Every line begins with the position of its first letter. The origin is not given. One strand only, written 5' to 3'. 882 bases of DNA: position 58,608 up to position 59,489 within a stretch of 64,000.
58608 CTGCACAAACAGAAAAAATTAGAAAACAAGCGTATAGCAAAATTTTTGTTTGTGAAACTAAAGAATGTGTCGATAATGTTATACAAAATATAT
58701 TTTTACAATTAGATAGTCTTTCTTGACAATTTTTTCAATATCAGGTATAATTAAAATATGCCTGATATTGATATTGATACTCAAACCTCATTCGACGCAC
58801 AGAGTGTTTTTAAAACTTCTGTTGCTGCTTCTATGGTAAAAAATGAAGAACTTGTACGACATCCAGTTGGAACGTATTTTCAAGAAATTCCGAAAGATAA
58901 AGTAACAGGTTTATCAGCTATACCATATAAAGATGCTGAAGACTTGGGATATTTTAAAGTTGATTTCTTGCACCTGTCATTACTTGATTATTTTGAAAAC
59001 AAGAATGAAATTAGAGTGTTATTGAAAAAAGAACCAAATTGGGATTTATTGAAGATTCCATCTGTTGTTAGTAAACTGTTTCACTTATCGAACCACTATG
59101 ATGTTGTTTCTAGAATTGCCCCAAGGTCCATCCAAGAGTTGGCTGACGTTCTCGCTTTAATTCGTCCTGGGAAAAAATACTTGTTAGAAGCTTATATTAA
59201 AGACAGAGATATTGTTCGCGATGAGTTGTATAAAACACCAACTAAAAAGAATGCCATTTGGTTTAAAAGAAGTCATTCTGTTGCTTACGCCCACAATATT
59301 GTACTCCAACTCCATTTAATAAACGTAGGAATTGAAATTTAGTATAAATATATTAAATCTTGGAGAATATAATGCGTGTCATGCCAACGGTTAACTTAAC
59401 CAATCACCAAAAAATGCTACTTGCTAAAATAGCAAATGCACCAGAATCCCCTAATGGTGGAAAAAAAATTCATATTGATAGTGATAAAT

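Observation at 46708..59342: Miniature two-subunit DnaE-family polymerase, split at the catalytic motif and encoded 11.5 kb apart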

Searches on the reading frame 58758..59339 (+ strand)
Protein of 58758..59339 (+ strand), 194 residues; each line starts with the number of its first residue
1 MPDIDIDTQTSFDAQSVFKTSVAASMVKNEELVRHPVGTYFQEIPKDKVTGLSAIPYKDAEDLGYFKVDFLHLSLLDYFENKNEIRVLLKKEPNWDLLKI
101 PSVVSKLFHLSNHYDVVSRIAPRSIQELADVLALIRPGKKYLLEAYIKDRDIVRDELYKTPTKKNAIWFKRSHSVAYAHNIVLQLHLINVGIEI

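Call 3: search_protein_families(library=pfam, proteins=[window:58758-59339:+], max_evalue=1)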
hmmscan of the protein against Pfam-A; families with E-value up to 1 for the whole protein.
window:58758-59339:+ (194 aa): 3 families
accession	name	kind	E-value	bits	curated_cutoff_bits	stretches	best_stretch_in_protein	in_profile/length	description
PF17657.6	DNA_pol3_finger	-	0.0013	18.6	22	1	115-162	54-103/166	Bacterial DNA polymerase III alpha subunit finger domain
PF25053.1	DUF7791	-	0.089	13.1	28.1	1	65-90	106-130/162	Domain of unknown function (DUF7791)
PF10929.13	DUF2811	-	0.15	12.8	26.6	0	6-42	18-54/57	Protein of unknown function (DUF2811)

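Call 4: search_protein_families(library=phrogs, proteins=[window:58758-59339:+], max_evalue=0.01)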
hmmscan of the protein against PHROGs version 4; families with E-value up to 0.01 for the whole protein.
window:58758-59339:+ (194 aa): 3 families
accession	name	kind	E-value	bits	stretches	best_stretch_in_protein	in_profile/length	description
phrog_11778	-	DNA, RNA and nucleotide metabolism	1.9e-63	214.5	1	3-189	8-192/197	DNA polymerase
phrog_405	-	DNA, RNA and nucleotide metabolism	1.4e-05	24.2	1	43-148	576-690/1190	DNA polymerase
phrog_11165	-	DNA, RNA and nucleotide metabolism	0.00023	20.3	0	116-151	342-379/782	DNA polymerase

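Call 6: search_dna_similar(query=window:58758-59339:+, collection=phages, mode=protein, max_rows=40)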
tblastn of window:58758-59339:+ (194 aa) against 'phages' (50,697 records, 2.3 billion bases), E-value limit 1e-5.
Records with a match: 96; places in all: 96; records where one place covers at least 80% of the query: 84.
Best place of each record, by identity: <60% 96.
By first word of the organism name: Escherichia 34; Klebsiella 11; Pseudomonas 11; Salmonella 8; Erwinia 8; Xanthomonas 4; Yersinia 4; Stenotrophomonas 2; Agrobacterium 2; Alishewanella 2; and 7 more.
By host as written in the record: Escherichia coli 11; - 9; Klebsiella pneumoniae 5; Pseudomonas aeruginosa PAO1 5; Salmonella enterica subsp. enterica serovar Typhimurium 4; Escherichia coli O157:H7 3; Erwinia amylovora 3; Erwinia amylovora SNUABM_01 3; and 40 more.
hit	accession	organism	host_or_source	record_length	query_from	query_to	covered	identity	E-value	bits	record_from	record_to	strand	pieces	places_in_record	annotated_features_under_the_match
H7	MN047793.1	Xanthomonas phage Xoo-sp13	Xanthomonas oryzae pv. oryzae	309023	3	192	98%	53.2%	1e-55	194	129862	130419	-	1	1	hypothetical protein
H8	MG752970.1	Ralstonia phage RsoM2USA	Ralstonia solanacearum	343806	3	193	98%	51.6%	2e-56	197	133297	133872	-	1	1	hypothetical protein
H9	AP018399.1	Xanthomonas phage XacN1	Xanthomonas citri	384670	3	187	95%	50.3%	2e-52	185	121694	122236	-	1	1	hypothetical protein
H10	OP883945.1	Stenotrophomonas phage CM1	Stenotrophomonas maltophilia SRM01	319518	3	192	98%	45.9%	1e-44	163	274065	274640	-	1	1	record has no annotation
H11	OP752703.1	Stenotrophomonas phage RAS14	Stenotrophomonas maltophilia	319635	3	192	98%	45.9%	1e-44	163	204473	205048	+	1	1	hypothetical protein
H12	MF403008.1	Agrobacterium phage Atu_ph07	Agrobacterium tumefaciens C58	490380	1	194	100%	41.3%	4e-42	155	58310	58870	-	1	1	hypothetical protein (x3)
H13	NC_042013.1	Agrobacterium phage Atu_ph07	Agrobacterium tumefaciens C58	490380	1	194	100%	41.3%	4e-42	155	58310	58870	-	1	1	DNA polymerase | hypothetical protein (x2)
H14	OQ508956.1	Alishewanella phage vB_AspM_Slicko01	Alishewanella sp. SMS8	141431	3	188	96%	41.8%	2e-34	134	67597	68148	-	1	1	hypothetical protein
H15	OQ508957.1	Alishewanella phage vB_AspM_Slickus01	Alishewanella sp. SMS8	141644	3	188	96%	41.8%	2e-34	134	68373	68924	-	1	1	hypothetical protein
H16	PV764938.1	Sinorhizobium phage Phosso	Sinohrizobium meliloti NRRL L-50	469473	3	191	97%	40.5%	4e-34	132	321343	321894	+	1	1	DnaE-like DNA polymerase III alpha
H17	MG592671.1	Vibrio phage 2.275.O._10N.286.54.E11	Vibrio cyclitrophicus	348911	3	188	96%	38.3%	5e-35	135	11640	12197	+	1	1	hypothetical protein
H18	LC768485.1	Klebsiella phage phiKp_21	Klebsiella pneumoniae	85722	3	188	96%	38.0%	1e-31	125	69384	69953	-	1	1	hypothetical protein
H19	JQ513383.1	Klebsiella phage vB_KleM_RaK2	Klebsiella sp.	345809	3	188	96%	38.0%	1e-31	125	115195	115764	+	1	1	hypothetical protein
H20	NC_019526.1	Klebsiella phage vB_KleM_RaK2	Klebsiella sp.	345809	3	188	96%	38.0%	1e-31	125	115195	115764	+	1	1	DNA polymerase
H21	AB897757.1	Klebsiella phage K64-1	Klebsiella pneumoniae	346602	3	188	96%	38.0%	1e-31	125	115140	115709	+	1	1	none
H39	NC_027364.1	Escherichia phage PBECO4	Escherichia coli O157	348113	3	188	96%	35.3%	2e-26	111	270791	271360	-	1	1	DNA polymerase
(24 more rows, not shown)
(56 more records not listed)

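Call 16: search_solved_structures(query=window:58758-59339:+, max_evalue=1, show_alignments=2)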
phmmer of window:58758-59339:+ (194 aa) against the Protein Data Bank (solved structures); distinct sequences matched with E-value up to 1: 0.

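Call 22: find_homologous_proteins(query=window:58758-59339:+, max_evalue=0.001)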
Query window:58758-59339:+ (194 aa): 857 proteins with E <= 0.001 among 969 candidates; the best 120 are listed. Only proteins of 106 to 340 residues were searched: fused or split forms outside these lengths cannot appear, so this answer is no evidence that the protein stands alone or is whole; find_related_loci, which searches DNA, has no such limit.
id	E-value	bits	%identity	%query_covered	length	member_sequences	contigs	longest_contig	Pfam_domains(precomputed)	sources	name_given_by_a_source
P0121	8.8e-123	425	100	100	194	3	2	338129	-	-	-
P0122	7.9e-101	353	82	100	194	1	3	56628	-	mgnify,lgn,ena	mgnify:CR=1 FL=1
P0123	8.2e-97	340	78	100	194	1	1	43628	-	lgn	-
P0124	5.8e-94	331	75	100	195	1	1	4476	-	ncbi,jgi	jgi:hypothetical protein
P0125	7.6e-92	324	74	100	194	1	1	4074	-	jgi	jgi:hypothetical protein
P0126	1.5e-87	310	74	97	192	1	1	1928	-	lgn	-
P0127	2.4e-87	309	72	97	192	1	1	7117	-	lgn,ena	-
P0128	3.5e-87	309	72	100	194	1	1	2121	-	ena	-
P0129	6.2e-87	308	72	97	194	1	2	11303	-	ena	-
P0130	6.5e-87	308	68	100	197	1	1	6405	-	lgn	-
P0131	2.9e-84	299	70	98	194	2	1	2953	-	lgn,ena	-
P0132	4.8e-84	299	68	100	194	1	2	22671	-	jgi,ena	-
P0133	2.7e-83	296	68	99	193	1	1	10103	PF17657.7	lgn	-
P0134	7.5e-83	295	68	100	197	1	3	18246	-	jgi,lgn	jgi:hypothetical protein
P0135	1.0e-75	271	65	98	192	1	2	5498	-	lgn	-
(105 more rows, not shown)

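Call 26: get_annotated_region(hit=H20, flank=2500)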
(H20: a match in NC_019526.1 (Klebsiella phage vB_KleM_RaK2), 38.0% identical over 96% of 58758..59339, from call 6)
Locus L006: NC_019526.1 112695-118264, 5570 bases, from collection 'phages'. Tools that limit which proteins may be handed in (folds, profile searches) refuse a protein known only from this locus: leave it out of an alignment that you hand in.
description: Enterobacteria phage vB_KleM-RaK2, complete genome.
organism: Klebsiella phage vB_KleM_RaK2 (NCBI taxid 1147094)
taxonomy: Viruses; Duplodnaviria; Heunggongvirae; Uroviricota; Caudoviricetes; Alcyoneusvirus; Alcyoneusvirus RaK2
host: Klebsiella sp.; source: -; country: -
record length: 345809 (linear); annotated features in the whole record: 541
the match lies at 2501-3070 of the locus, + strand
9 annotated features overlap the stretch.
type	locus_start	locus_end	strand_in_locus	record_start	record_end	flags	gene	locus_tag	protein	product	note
CDS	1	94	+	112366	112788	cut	-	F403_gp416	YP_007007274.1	hypothetical protein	ORF119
CDS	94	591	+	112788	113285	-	-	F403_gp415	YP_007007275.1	hypothetical protein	ORF120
CDS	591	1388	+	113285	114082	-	-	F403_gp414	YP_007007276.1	hypothetical protein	ORF121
CDS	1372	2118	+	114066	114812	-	-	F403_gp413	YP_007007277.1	hypothetical protein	ORF122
CDS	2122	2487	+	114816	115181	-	-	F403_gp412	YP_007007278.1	virion structural protein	ORF123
CDS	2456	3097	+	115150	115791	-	-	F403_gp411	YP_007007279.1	DNA polymerase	ORF124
CDS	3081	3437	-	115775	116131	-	-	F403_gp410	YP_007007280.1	hypothetical protein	ORF125w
CDS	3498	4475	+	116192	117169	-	-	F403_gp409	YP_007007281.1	virion structural protein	ORF126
CDS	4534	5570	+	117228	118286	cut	-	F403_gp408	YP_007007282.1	DNA primase subunit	gp61; similar to Aeromonas phage phiAS5 DNA primase subunit phiAS5_ORF0139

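Call 27: get_annotated_region(hit=H39, flank=2500)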
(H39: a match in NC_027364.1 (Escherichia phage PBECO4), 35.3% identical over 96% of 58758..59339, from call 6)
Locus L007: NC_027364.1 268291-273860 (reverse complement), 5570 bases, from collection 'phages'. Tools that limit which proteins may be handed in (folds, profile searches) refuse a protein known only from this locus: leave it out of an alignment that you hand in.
description: Escherichia phage PBECO 4, complete genome.
organism: Escherichia phage PBECO4 (NCBI taxid 1273738)
taxonomy: Viruses; Duplodnaviria; Heunggongvirae; Uroviricota; Caudoviricetes; Asteriusvirus; Asteriusvirus PBECO4
host: Escherichia coli O157; source: river; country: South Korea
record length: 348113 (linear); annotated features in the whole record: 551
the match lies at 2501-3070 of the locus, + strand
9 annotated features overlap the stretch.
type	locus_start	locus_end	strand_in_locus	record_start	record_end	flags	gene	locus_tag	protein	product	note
CDS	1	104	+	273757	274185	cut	-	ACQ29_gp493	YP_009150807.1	hypothetical protein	-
CDS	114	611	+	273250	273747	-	-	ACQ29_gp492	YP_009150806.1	hypothetical protein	-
CDS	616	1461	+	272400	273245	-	-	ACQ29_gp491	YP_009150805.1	hypothetical protein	-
CDS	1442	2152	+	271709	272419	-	-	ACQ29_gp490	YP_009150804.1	hypothetical protein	-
CDS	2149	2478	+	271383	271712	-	-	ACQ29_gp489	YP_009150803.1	virion structural protein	-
CDS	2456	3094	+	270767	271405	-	-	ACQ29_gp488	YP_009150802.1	DNA polymerase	-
CDS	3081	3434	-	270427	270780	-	-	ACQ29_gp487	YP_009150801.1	hypothetical protein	-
CDS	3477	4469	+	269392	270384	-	-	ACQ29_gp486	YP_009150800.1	virion structural protein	-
CDS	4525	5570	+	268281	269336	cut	-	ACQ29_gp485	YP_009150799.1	DNA primase subunit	-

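Call 28: get_annotated_region(hit=H13, flank=2500)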
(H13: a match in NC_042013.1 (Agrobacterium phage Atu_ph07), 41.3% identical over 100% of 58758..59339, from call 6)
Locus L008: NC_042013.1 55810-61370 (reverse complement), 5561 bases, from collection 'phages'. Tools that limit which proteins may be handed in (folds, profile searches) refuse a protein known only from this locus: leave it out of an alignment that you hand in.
description: Agrobacterium phage Atu_ph07, complete genome.
organism: Agrobacterium phage Atu_ph07 (NCBI taxid 2024264)
taxonomy: Viruses; Duplodnaviria; Heunggongvirae; Uroviricota; Caudoviricetes; Polybotosvirus; Polybotosvirus Atuph07
host: Agrobacterium tumefaciens C58; source: -; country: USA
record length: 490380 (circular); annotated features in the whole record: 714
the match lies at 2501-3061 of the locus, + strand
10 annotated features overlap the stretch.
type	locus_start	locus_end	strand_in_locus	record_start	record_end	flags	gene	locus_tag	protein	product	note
CDS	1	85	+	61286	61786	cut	-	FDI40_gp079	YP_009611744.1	hypothetical protein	-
CDS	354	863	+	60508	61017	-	-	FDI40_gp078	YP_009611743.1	hypothetical protein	-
CDS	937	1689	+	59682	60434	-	-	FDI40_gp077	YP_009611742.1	hypothetical protein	-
CDS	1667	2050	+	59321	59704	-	-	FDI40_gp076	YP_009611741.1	hypothetical protein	-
CDS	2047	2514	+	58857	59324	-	-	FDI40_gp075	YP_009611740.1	hypothetical protein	-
CDS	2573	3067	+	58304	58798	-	-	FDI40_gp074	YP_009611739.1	DNA polymerase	-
CDS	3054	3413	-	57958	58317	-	-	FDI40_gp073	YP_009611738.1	hypothetical protein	-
CDS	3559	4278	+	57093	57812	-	-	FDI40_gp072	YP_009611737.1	virion structural protein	-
CDS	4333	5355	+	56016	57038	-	-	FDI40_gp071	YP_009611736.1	hypothetical protein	-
CDS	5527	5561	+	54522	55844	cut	-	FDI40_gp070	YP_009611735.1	DNA primase/helicase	-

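Call 29: get_annotated_region(hit=H14, flank=2500)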
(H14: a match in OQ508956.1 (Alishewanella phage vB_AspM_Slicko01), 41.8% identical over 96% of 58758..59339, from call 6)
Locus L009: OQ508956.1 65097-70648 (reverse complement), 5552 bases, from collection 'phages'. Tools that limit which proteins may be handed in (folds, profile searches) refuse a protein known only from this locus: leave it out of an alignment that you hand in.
description: Alishewanella phage vB_AspM_Slicko01, complete genome.
organism: Alishewanella phage vB_AspM_Slicko01 (NCBI taxid 3038238)
taxonomy: Viruses; Duplodnaviria; Heunggongvirae; Uroviricota; Caudoviricetes
host: Alishewanella sp. SMS8; source: surface microlayer; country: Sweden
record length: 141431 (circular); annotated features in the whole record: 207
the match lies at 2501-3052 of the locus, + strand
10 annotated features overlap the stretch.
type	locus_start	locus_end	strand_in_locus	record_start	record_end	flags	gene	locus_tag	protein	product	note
CDS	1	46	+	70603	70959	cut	-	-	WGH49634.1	hypothetical protein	-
CDS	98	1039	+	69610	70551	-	-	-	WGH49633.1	replication factor C small subunit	-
CDS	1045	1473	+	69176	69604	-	-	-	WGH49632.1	hypothetical protein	-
CDS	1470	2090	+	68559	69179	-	-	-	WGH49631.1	hypothetical protein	-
CDS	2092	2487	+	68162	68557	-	-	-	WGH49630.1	hypothetical protein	-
CDS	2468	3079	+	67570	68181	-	-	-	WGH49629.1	hypothetical protein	-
CDS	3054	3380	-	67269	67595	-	-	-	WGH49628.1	hypothetical protein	-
CDS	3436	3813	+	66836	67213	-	-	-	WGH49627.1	hypothetical protein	-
CDS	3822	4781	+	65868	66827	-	-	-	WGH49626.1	hypothetical protein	-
CDS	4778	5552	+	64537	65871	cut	-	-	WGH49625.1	DNA primase/helicase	-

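Call 30: get_annotated_region(hit=H17, flank=2500)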
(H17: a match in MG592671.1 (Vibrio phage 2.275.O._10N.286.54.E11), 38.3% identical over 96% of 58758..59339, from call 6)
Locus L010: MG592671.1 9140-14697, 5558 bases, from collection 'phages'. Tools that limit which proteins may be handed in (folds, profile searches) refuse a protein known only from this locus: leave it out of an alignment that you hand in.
description: Vibrio phage 2.275.O._10N.286.54.E11, partial genome.
organism: Vibrio phage 2.275.O._10N.286.54.E11 (NCBI taxid 1881285)
taxonomy: Viruses; Duplodnaviria; Heunggongvirae; Uroviricota; Caudoviricetes
host: Vibrio cyclitrophicus; source: iron chloride precipitation of 0.2um-filtered seawater, resuspended in oxalate solution; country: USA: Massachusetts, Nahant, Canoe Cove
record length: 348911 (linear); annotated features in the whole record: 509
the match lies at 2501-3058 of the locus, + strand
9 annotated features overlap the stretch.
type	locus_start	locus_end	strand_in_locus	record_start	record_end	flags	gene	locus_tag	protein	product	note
CDS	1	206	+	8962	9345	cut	-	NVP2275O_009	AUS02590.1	hypothetical protein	NVP2275O_009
CDS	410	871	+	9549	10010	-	-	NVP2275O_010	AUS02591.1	hypothetical protein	NVP2275O_010; tara_best_match:OM-RGC.v1.022066393; cvp_best_match:RF_PEP_414087196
CDS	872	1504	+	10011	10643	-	-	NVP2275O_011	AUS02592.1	coil containing protein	NVP2275O_011; tara_best_match:OM-RGC.v1.023670528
CDS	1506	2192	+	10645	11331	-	-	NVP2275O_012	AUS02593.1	hypothetical protein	NVP2275O_012; tara_best_match:OM-RGC.v1.021007966; cvp_best_match:NCBI_PEP_441462882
CDS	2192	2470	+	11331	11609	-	-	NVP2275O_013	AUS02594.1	coil containing protein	NVP2275O_013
CDS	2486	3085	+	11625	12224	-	-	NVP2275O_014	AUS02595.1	hypothetical protein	NVP2275O_014; tara_best_match:OM-RGC.v1.017693442; cvp_best_match:RF_PEP_414087200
CDS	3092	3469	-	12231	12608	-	-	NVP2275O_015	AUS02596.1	hypothetical protein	NVP2275O_015; tara_best_match:OM-RGC.v1.027484424; cvp_best_match:RF_PEP_414087201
CDS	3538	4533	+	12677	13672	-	-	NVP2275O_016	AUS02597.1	hypothetical protein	NVP2275O_016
CDS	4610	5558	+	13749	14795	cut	-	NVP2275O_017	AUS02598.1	hypothetical protein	NVP2275O_017; tara_best_match:OM-RGC.v1.005582463; cvp_best_match:RF_PEP_414087203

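Call 38: search_solved_structures(query=A2, max_evalue=1, show_alignments=2)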
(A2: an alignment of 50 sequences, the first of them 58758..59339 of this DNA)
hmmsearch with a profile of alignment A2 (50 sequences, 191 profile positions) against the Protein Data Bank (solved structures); distinct sequences matched with E-value up to 1: 10.
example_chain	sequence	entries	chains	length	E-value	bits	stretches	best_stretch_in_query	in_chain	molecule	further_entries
3e0d_A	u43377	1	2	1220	0.003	20.6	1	59-154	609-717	DNA polymerase III subunit alpha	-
2hpi_A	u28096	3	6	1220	0.053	16.5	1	59-155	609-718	DNA polymerase III alpha subunit | DNA polymerase III subunit alpha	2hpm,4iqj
2hnh_A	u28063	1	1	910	0.067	16.2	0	93-155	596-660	DNA polymerase III alpha subunit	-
4jom_A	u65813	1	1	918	0.067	16.2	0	93-155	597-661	DNA polymerase III subunit alpha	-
2hqa_A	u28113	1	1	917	0.067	16.2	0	93-155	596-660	DNA polymerase III alpha subunit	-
5m1s_A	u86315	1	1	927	0.069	16.1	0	93-155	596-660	DNA polymerase III subunit alpha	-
5fku_A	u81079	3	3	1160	0.12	15.3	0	93-155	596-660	DNA POLYMERASE III SUBUNIT ALPHA | DNA POLYMERASE III ALPHA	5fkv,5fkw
5lew_A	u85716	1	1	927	0.17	14.9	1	55-156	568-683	DNA polymerase III subunit alpha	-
7pu7_A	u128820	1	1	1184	0.27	14.2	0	55-155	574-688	DNA polymerase III subunit alpha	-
6rfl_A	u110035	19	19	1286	0.45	13.5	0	10-102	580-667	DNA-dependent RNA polymerase subunit rpo147 | DNA-directed RNA polymerase 147 kDa polypeptide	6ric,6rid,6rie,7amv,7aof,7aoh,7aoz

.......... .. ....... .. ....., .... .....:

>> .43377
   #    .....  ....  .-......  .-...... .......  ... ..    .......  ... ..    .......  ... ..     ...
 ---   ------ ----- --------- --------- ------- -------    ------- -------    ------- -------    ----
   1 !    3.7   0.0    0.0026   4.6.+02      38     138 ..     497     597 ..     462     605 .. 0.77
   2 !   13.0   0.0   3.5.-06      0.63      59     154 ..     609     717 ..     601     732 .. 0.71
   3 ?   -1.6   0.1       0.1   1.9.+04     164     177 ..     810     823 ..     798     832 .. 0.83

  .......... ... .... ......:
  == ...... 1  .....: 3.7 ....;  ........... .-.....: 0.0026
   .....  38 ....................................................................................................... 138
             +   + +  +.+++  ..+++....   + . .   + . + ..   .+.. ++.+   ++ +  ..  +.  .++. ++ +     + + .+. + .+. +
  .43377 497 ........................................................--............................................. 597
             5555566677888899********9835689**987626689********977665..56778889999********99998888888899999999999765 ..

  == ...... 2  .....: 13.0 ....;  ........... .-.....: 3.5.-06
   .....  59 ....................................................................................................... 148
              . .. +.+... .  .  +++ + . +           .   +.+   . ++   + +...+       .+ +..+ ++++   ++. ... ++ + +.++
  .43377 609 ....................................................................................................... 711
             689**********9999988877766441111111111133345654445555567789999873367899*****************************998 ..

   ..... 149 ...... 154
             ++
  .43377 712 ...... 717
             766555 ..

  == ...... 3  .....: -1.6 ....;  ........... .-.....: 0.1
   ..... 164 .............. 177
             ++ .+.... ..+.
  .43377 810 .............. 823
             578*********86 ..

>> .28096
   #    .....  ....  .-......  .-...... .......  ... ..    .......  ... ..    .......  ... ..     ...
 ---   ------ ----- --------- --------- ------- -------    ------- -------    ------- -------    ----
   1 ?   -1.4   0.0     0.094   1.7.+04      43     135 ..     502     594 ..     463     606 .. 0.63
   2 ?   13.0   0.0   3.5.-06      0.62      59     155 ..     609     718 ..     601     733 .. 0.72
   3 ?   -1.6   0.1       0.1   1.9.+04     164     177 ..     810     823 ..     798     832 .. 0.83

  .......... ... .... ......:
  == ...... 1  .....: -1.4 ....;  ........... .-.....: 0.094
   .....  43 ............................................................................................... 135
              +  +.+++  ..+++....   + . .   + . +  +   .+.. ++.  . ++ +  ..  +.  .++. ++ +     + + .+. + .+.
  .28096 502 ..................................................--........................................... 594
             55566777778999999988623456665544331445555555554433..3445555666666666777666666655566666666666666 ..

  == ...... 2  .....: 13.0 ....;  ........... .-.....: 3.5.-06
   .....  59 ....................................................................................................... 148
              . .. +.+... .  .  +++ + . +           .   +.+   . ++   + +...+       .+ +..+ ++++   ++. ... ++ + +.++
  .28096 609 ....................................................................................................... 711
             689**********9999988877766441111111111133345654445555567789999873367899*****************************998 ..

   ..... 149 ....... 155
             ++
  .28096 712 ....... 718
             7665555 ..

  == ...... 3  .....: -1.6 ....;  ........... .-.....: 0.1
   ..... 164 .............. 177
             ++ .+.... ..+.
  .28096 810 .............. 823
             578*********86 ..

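Call 40: find_related_loci(query=window:58758-59339:+, collection=viral_contigs, flank=10000)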
Query window:58758-59339:+ (194 aa) in viral_contigs; peptide patterns used: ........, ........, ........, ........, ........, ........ (x = any residue, [..] = any of these).
17 stretches matched a pattern, but none encodes a relative of the query by tblastn (E <= 1e-3).

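Call 41: find_related_loci(query=A2, collection=viral_contigs, flank=10000)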
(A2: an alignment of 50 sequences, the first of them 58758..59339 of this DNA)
Query A2 (194 aa) in viral_contigs; peptide patterns used: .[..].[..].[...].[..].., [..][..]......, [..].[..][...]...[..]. (x = any residue, [..] = any of these).
359 stretches matched a pattern; 128 encode a relative of the query (tblastn E <= 1e-3); the best 80 are kept; 80 distinct loci.
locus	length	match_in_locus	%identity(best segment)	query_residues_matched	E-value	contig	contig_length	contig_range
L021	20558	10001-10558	61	3-192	1e-77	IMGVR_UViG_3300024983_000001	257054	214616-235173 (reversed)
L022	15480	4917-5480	60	3-192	2e-73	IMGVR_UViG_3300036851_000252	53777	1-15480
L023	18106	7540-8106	59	3-192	3e-73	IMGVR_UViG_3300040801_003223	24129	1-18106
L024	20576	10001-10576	59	3-192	1e-72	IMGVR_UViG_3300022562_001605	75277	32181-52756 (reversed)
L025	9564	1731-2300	59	1-188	4e-72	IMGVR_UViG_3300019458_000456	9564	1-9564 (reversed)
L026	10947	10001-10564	58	3-192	4e-72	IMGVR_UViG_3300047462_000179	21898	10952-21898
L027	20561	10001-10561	58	3-192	1e-71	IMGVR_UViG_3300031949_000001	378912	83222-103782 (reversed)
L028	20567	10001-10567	60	3-192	3e-71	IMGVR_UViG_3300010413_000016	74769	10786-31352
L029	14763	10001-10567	57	3-192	1e-69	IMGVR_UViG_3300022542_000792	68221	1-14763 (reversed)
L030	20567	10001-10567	57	3-192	1e-69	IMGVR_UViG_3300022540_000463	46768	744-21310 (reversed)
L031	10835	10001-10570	57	2-192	6e-69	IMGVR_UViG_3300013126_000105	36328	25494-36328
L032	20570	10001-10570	57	3-192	7e-69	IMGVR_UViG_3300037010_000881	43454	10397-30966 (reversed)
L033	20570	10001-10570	55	3-192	4e-68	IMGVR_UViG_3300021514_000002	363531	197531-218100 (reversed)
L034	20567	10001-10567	59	1-192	8e-68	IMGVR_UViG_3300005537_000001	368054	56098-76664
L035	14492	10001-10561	53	3-191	2e-67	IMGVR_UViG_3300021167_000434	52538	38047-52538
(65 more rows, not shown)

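Call 43: predict_structure(alignment_id=A2)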
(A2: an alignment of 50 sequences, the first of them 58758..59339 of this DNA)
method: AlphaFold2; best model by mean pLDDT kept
length: 194 residues; sequences in the alignment: 50
mean_pLDDT: 81.0   pTM: 0.65
mean pLDDT of the five models: 81.0, 80.6, 79.1, 79.1, 78.9
residues with pLDDT >= 90: 76; 70-90: 76; 50-70: 25; < 50: 17
segments of 3 or more residues with pLDDT < 50: 55-69
pLDDT, mean of each block of 10 residues (from residue 1): 64 85 75 77 70 51 40 71 81 96 94 96 96 87 96 92 81 89 95 87
secondary structure, 60 per line:
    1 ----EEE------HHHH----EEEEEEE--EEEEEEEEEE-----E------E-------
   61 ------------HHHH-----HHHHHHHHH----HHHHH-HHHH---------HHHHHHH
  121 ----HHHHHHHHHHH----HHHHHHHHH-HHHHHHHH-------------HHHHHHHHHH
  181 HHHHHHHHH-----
elements in order: E5-7 H14-17 E22-28 E31-40 H73-76 H82-90 H95-99 H101-104 H114-120 H125-135 H140-148 H150-157 H171-189
